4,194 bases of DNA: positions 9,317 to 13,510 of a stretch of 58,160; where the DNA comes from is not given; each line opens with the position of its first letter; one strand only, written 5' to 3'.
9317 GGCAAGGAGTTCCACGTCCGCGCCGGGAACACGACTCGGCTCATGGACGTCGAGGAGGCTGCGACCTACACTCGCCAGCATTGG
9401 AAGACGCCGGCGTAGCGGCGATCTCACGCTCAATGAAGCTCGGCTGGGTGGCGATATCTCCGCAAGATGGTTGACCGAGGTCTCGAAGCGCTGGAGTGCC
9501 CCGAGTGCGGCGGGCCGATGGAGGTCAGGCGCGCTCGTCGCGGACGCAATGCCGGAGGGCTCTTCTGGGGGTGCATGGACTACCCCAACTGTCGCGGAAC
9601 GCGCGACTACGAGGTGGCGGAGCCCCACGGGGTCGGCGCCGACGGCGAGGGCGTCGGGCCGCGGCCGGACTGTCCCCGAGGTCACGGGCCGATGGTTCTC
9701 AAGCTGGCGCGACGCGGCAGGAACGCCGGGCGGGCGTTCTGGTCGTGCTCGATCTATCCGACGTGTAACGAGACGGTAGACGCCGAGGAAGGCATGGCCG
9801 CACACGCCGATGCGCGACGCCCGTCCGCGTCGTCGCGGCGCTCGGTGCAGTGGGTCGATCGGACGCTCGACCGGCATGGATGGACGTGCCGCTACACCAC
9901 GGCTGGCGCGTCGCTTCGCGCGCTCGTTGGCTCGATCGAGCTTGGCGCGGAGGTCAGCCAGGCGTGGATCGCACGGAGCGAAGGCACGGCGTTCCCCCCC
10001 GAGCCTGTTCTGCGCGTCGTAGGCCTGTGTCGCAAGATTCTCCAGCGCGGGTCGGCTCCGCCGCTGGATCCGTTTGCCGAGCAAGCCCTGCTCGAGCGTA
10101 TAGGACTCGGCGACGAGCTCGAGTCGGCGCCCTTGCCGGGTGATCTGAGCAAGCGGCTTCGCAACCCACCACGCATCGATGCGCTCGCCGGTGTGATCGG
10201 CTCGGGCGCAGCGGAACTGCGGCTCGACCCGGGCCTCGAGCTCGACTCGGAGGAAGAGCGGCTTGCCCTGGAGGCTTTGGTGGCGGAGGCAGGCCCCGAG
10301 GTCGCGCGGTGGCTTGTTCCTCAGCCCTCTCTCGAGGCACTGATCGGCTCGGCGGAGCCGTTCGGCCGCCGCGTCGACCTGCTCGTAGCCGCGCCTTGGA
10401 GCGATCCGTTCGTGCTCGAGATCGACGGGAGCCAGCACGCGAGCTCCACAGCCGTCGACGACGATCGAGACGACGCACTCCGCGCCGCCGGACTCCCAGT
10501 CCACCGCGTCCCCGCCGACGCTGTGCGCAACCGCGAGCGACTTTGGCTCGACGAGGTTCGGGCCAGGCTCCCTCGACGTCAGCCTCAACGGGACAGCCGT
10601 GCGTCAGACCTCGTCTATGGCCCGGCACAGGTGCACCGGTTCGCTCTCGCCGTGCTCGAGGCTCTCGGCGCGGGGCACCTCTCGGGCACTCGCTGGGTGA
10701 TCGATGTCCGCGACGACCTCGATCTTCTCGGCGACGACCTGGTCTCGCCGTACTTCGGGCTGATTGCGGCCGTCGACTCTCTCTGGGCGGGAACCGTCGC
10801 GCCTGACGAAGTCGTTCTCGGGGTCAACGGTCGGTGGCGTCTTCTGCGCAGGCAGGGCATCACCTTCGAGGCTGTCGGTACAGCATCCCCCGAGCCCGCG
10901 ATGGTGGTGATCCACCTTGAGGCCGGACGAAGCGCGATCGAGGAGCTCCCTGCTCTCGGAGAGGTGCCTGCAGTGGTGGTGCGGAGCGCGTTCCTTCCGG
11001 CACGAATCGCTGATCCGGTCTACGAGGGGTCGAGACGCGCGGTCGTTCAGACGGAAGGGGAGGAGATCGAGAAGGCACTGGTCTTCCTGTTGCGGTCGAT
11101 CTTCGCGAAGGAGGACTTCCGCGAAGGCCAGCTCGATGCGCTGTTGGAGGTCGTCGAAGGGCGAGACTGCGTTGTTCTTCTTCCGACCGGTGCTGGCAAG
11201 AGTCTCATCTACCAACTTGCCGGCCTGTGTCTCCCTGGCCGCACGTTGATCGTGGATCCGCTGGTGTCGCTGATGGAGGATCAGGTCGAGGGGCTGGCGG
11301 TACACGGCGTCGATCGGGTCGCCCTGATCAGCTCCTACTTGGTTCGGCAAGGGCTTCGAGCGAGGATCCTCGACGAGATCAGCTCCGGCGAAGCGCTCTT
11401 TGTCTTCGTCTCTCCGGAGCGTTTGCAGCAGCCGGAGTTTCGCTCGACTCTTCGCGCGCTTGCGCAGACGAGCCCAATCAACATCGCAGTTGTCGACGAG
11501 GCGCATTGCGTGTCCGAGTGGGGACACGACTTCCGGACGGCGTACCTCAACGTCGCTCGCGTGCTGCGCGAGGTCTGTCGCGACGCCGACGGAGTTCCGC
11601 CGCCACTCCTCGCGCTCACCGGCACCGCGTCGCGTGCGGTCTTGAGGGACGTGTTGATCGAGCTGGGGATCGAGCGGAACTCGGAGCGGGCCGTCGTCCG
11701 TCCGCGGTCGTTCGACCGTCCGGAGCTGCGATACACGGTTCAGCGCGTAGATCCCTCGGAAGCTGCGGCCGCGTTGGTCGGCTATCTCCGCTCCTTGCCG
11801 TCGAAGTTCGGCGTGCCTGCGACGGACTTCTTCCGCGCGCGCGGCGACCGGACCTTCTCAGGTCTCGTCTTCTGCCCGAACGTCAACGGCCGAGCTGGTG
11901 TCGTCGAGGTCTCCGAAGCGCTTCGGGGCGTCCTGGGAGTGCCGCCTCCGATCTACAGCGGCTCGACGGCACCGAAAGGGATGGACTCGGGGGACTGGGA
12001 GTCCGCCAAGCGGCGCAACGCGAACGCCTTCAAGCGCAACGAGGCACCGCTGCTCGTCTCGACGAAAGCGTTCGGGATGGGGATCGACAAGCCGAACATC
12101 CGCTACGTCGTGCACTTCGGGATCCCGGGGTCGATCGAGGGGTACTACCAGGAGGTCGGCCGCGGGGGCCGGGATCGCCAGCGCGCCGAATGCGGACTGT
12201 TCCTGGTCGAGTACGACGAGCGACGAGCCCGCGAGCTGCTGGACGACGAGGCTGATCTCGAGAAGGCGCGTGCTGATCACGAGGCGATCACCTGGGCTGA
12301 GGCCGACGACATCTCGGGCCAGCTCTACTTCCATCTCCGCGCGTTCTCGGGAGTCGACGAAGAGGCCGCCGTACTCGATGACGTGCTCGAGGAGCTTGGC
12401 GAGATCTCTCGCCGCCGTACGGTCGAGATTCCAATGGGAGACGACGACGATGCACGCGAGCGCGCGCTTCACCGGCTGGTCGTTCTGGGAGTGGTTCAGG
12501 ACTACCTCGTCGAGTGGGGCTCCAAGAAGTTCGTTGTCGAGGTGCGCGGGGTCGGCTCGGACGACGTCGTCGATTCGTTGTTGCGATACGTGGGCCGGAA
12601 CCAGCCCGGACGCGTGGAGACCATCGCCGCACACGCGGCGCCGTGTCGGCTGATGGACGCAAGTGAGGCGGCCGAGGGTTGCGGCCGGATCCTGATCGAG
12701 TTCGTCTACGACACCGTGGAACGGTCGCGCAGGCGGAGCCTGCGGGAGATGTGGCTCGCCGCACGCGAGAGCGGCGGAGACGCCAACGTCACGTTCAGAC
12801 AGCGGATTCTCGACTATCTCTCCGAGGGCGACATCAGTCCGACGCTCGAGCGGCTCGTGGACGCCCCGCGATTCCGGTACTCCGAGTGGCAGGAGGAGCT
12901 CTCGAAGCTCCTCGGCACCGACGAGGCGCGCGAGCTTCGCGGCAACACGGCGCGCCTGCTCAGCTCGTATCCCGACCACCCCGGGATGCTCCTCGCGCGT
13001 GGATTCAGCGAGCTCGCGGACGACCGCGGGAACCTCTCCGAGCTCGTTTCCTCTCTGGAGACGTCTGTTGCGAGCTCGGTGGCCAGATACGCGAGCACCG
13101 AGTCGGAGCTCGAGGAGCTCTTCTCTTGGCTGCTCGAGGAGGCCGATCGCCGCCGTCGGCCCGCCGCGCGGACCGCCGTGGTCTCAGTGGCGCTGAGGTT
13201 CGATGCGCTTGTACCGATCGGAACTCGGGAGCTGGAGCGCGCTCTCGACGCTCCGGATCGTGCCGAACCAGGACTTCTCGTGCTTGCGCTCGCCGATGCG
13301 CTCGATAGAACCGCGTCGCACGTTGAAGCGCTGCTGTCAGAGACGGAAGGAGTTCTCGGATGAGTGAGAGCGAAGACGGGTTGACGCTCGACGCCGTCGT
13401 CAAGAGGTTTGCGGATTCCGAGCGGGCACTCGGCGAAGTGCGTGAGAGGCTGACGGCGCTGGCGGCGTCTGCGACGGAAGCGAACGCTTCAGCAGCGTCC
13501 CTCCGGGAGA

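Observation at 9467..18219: Translationally coupled four-gene operon with two helicases, two nuclease folds, a coiled-coil protein and an EVE/PUA-like reader: best candidate for an undescribed defence system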

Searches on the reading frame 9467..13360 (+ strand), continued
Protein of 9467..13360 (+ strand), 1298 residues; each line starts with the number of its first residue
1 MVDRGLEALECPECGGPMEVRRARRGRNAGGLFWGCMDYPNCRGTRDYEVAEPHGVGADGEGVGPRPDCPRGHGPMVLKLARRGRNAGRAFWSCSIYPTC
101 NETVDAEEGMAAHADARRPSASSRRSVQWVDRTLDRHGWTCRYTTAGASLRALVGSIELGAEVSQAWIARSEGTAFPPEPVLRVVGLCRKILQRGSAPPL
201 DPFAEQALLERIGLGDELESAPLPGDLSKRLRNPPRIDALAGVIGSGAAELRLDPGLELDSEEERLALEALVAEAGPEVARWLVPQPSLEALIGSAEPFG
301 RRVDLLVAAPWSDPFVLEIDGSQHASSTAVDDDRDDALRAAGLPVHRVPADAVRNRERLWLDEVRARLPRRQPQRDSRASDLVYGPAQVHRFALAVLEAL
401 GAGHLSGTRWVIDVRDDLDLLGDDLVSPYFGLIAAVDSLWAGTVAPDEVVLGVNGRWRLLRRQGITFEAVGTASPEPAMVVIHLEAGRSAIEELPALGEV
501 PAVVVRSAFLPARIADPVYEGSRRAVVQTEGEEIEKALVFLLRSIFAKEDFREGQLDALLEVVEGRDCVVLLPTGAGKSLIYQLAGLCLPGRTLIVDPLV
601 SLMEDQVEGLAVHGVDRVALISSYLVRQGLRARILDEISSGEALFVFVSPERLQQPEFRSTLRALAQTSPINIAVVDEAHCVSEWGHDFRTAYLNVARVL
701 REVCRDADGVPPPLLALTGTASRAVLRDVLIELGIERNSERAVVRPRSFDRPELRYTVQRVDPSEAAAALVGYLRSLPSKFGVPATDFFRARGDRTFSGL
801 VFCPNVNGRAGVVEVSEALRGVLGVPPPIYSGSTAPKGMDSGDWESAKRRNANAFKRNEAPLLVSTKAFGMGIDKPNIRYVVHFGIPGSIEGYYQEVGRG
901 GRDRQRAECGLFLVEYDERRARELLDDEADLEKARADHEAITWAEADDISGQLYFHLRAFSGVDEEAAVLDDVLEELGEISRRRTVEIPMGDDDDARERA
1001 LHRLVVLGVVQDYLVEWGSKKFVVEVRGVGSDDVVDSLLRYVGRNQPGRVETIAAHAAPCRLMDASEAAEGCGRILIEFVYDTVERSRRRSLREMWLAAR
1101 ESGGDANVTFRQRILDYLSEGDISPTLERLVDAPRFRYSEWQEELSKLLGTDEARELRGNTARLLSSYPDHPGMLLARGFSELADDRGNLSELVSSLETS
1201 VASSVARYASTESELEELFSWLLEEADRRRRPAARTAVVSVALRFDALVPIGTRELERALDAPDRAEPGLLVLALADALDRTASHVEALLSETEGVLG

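Call 67: search_dna_similar(query=window:9467-13360:+, collection=phages, mode=protein, max_rows=12, max_evalue=1e-15)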
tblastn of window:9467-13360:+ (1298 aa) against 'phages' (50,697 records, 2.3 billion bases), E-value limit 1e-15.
Records with a match: 23; places in all: 23; records where one place covers at least 80% of the query: 0.
Best place of each record, by identity: <60% 23.
By first word of the organism name: Listeria 12; Bacteriophage 3; Staphylococcus 3; Enterococcus 3; Salmonella 2.
By host as written in the record: Listeria monocytogenes 12; - 4; Staphylococcus aureus 3; Homo sapiens 2; Enterococcus faecalis 2.
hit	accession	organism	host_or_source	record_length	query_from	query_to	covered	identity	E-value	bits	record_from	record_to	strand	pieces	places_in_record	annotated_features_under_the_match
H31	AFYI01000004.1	Salmonella enterica subsp. enterica serovar Infantis str. ...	Homo sapiens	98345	526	928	31%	34.9%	1e-51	207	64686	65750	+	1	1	ATP-dependent DNA helicase RecQ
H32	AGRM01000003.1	Salmonella enterica subsp. houtenae str. ATCC BAA-1581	Homo sapiens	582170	526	928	31%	34.9%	3e-51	205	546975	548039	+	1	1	ATP-dependent DNA helicase RecQ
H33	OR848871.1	Listeria phage LM 4-14-1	Listeria monocytogenes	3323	541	966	33%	32.4%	7e-53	208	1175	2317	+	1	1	record has no annotation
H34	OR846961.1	Listeria phage LM 4-11-1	Listeria monocytogenes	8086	541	966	33%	32.4%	3e-52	208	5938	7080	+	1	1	record has no annotation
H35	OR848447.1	Listeria phage LM 4-14-1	Listeria monocytogenes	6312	536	919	30%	35.8%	1e-46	190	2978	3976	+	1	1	record has no annotation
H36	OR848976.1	Listeria phage LM 4-14-1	Listeria monocytogenes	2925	541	939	31%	33.1%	7e-53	207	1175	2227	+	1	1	record has no annotation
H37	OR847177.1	Listeria phage LM 4-11-1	Listeria monocytogenes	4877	541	939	31%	33.1%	3e-52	207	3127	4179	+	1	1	record has no annotation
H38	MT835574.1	Bacteriophage sp.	human fecal samples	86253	535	903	28%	35.7%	1e-40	171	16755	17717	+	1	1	record has no annotation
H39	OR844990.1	Staphylococcus phage SA 1306 Kay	Staphylococcus aureus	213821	542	917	29%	34.6%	9e-52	207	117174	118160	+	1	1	record has no annotation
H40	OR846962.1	Listeria phage LM 4-11-1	Listeria monocytogenes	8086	554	919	28%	35.3%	3e-42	176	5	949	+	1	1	record has no annotation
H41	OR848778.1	Listeria phage LM 4-14-1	Listeria monocytogenes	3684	541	941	31%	31.7%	6e-45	183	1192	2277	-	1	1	record has no annotation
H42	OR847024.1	Listeria phage LM 4-11-1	Listeria monocytogenes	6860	541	941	31%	31.7%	1e-44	183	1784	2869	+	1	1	record has no annotation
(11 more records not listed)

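Call 77: search_protein_representatives(protein=window:9764-13360:+)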
Query: 1199 residues. Proteins with E-value up to 0.001 (for the whole library): 42026; up to 1e-10: 22424; up to 1e-30: 9249. The best 150 are listed.
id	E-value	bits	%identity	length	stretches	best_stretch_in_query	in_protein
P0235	0.0e+00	1631.7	63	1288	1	1-1198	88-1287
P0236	0.0e+00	1272.9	54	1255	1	18-1188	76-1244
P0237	0.0e+00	1150.2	50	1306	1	10-1181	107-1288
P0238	0.0e+00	1126.3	49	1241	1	16-1193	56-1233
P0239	0.0e+00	1074.2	49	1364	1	21-1173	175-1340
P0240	0.0e+00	1057.0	48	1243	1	14-1192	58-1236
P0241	0.0e+00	1048.8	49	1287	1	21-1193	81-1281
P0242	0.0e+00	1046.0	49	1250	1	17-1192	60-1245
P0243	0.0e+00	1034.0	47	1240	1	15-1177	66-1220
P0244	0.0e+00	1033.4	49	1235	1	18-1181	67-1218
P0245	0.0e+00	1027.2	48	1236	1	26-1186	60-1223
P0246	0.0e+00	1023.0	48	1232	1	20-1125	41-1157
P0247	0.0e+00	1019.2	47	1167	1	36-1189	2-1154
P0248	0.0e+00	1012.0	49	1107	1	88-1191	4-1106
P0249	6.6e-286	967.9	45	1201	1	23-1143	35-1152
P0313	7.1e-190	649.8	36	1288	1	26-1127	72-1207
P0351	2.1e-174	598.6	39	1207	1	179-1111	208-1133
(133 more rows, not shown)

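Call 90: search_solved_structures(query=A4, max_evalue=0.001)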
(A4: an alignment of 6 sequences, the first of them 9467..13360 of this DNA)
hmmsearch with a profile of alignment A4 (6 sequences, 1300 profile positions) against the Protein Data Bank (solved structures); distinct sequences matched with E-value up to 0.001: 129 (the best 60 are shown).
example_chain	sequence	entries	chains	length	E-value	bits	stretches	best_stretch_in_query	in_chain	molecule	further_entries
1oyw_A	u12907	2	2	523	1.4e-83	284.5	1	533-932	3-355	ATP-dependent DNA helicase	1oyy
4tmu_A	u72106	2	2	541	5.5e-83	282.6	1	530-933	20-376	RecQ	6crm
7auc_A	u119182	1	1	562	1.1e-72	248.5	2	551-768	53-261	Bloom syndrome protein,Bloom syndrome protein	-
7aud_A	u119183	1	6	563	1.1e-72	248.5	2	551-768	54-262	Bloom syndrome protein,Bloom syndrome protein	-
4o3m_A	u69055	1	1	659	1.8e-72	247.7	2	551-768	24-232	Bloom syndrome protein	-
4cgz_A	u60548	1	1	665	1.9e-72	247.7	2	551-768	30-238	BLOOM'S SYNDROME HELICASE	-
4cdg_A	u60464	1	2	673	2e-72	247.6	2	551-768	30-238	BLOOM SYNDROME PROTEIN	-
9i22_A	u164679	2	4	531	1.7e-71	244.5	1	546-928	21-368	ATP-dependent DNA helicase Q1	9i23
4u7d_A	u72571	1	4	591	2.4e-71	244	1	546-928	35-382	ATP-dependent DNA helicase Q1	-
2v1x_A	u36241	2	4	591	2.4e-71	244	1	546-928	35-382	ATP-DEPENDENT DNA HELICASE Q1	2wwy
8yrs_A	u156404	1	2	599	2.5e-71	244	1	546-928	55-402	ATP-dependent DNA helicase Q1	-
9i16_D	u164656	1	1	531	7.7e-71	242.3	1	546-931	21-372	ATP-dependent DNA helicase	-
7a8r_A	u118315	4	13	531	7.7e-71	242.3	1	546-931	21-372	ATP-dependent DNA helicase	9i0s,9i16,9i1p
4q47_A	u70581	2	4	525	8.5e-70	238.9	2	545-765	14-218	DNA helicase RecQ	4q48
5lb3_B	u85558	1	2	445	1.8e-67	231.2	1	544-935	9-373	ATP-dependent DNA helicase Q5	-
3hrl_A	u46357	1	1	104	1.6e-07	32.6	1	301-376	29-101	Endonuclease-Like Protein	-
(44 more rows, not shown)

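Call 96: find_related_loci(query=A4, collection=viral_contigs, flank=6000)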
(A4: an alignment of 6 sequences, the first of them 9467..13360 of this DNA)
Query A4 (1298 aa) in viral_contigs; peptide patterns used: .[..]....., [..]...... (x = any residue, [..] = any of these).
184 stretches matched a pattern; 88 encode a relative of the query (tblastn E <= 1e-3); the best 80 are kept; 80 distinct loci.
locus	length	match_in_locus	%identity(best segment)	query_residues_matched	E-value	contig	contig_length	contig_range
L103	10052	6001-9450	32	11-1229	2e-132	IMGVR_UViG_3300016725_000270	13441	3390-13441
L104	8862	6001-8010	29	531-1186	2e-71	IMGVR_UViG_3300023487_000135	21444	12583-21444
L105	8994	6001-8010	29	531-1186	2e-71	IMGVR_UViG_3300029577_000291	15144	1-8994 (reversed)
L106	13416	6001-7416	34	532-951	3e-65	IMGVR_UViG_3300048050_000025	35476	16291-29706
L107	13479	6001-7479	31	532-984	1e-56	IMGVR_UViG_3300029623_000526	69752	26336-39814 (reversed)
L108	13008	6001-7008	35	541-916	1e-54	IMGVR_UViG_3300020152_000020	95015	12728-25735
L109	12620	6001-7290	33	520-905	2e-54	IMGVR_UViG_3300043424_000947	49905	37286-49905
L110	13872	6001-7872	29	389-977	9e-54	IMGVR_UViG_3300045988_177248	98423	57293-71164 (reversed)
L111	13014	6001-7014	34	546-917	1e-52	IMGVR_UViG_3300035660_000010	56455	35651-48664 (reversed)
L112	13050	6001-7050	31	542-930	2e-52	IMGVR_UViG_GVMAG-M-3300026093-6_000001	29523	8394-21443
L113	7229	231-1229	35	542-925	2e-52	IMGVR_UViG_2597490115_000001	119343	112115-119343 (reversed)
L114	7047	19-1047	34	541-928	9e-51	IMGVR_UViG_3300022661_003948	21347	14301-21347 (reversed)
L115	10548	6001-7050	30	542-925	1e-49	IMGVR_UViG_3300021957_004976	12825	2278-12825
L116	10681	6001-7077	33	532-927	6e-49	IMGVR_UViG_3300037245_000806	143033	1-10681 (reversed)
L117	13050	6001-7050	30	542-925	8e-49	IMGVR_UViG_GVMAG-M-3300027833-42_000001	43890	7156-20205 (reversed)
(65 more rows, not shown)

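Call 99: search_protein_families(library=pfam, proteins=[L103:5995-9636:+, L103:9639-10049:+, L103:4088-5761:+, L103:2877-4178:+, L103:1284-2090:+], max_evalue=0.01)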
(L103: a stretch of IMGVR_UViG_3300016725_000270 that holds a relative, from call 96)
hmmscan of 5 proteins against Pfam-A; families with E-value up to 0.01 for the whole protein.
L103:5995-9636:+ (1214 aa): 5 families
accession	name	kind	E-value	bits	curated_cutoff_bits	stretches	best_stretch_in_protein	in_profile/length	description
PF00270.35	DEAD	-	1.2e-18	67.9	26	1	467-633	2-164/167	DEAD/DEAH box helicase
PF00271.37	Helicase_C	-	1.1e-13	51.9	23.5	1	750-807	53-110/110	Helicase conserved C-terminal domain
PF04480.18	DUF559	-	3.7e-12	46.5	20.6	1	251-308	51-108/109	Protein of unknown function (DUF559)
PF01396.24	Zn_ribbon_Top1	-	2.6e-08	34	32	1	5-44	4-38/39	Topoisomerase DNA binding C4 zinc finger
PF18741.7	MTES_1575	-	6e-07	29.9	38.2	1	222-306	5-94/96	REase_MTES_1575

L103:9639-10049:+ (137 aa): 2 families
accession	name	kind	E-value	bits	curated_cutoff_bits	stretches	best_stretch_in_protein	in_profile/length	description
PF01920.25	Prefoldin_2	-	1.9e-05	25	27.6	1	4-117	6-104/106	Prefoldin subunit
PF06103.16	DUF948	-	0.00095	19.7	37.2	0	68-115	23-66/89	Bacterial protein of unknown function (DUF948)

L103:4088-5761:+ (558 aa): 3 families
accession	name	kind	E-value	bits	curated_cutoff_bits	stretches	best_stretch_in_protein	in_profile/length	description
PF00239.26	Resolvase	-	2.4e-35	122.2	23.3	1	61-209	1-144/145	Resolvase, N terminal domain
PF07508.19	Recombinase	-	2.4e-22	79.6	21.1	1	232-340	1-102/102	Recombinase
PF13408.12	Zn_ribbon_recom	-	1.6e-09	38.4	25.3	1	353-411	2-56/58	Recombinase zinc beta ribbon domain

L103:2877-4178:+ (434 aa): 3 families
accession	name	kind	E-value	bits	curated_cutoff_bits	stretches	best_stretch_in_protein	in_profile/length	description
PF00239.26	Resolvase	-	4.1e-31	108.5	23.3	1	21-168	1-144/145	Resolvase, N terminal domain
PF07508.19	Recombinase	-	2.3e-18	66.8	21.1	1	189-294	1-100/102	Recombinase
PF13408.12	Zn_ribbon_recom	-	3.5e-10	40.5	25.3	1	311-358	2-49/58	Recombinase zinc beta ribbon domain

L103:1284-2090:+ (269 aa): 2 families
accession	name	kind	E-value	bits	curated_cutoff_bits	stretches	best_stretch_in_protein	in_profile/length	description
PF01510.30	Amidase_2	-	2.5e-15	57.4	26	1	22-149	5-121/131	N-acetylmuramoyl-L-alanine amidase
PF08239.17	SH3_3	-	0.00027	21.5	27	1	213-265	1-52/54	Bacterial SH3 domain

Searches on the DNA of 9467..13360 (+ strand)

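Call 106: search_dna_similar(query=L100:3631-8792:+, collection=ecoli_genomes, mode=near, max_rows=8)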
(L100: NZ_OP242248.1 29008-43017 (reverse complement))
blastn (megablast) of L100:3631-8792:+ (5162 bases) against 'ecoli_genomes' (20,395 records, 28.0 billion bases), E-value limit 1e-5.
Records with a match: 7; places in all: 7; records where one place covers at least 80% of the query: 7.
Genomes with a match: 7 of 5426; with a place that covers at least 80% of the query: 7. Places per genome that has any: lowest 1, median 1, highest 1. On chromosomes: 3 places; on plasmids: 4.
Best place of each record, by identity: >=99% 3; 95-99% 4.
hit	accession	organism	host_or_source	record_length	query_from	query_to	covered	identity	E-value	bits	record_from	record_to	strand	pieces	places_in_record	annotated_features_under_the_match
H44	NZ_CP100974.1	Escherichia coli strain ET300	Hoplobatrachus rugulosus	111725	1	5162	100%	99.9%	0e+0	9511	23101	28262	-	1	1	RecQ family ATP-dependent DNA helicase | hypothetical protein | DNA-processing protein DprA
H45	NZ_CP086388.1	Escherichia coli strain 1585m1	Chroicocephalus novaehollandiae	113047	1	5162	100%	99.9%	0e+0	9528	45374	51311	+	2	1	HAD-IA family hydrolase | helicase-related protein | IS1-like element IS1B family transposase | hypothetical protein | DNA-processing protein DprA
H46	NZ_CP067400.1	Escherichia coli strain XJW9B263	Bovine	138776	1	5162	100%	99.9%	0e+0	9505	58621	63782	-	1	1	RecQ family ATP-dependent DNA helicase | hypothetical protein | DNA-processing protein DprA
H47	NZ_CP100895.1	Escherichia coli strain ET846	Hoplobatrachus rugulosus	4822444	1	5162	100%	97.9%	0e+0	8946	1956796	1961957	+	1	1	RecQ family ATP-dependent DNA helicase | hypothetical protein | DNA-processing protein DprA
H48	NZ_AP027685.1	Escherichia coli strain PSS-10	Homo sapiens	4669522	1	5162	100%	97.9%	0e+0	8946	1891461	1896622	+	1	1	RecQ family ATP-dependent DNA helicase | hypothetical protein | DNA-processing protein DprA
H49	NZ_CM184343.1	Escherichia coli strain ES5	Aquarana catesbeiana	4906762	1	5162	100%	97.9%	0e+0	8946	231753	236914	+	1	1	RecQ family ATP-dependent DNA helicase | hypothetical protein | DNA-processing protein DprA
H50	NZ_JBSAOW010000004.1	Escherichia coli strain 21AR0133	Homo sapiens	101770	1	5162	84%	97.8%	0e+0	7519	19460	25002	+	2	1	RecQ family ATP-dependent DNA helicase | IS5-like element IS5 family transposase | hypothetical protein | DNA-processing protein DprA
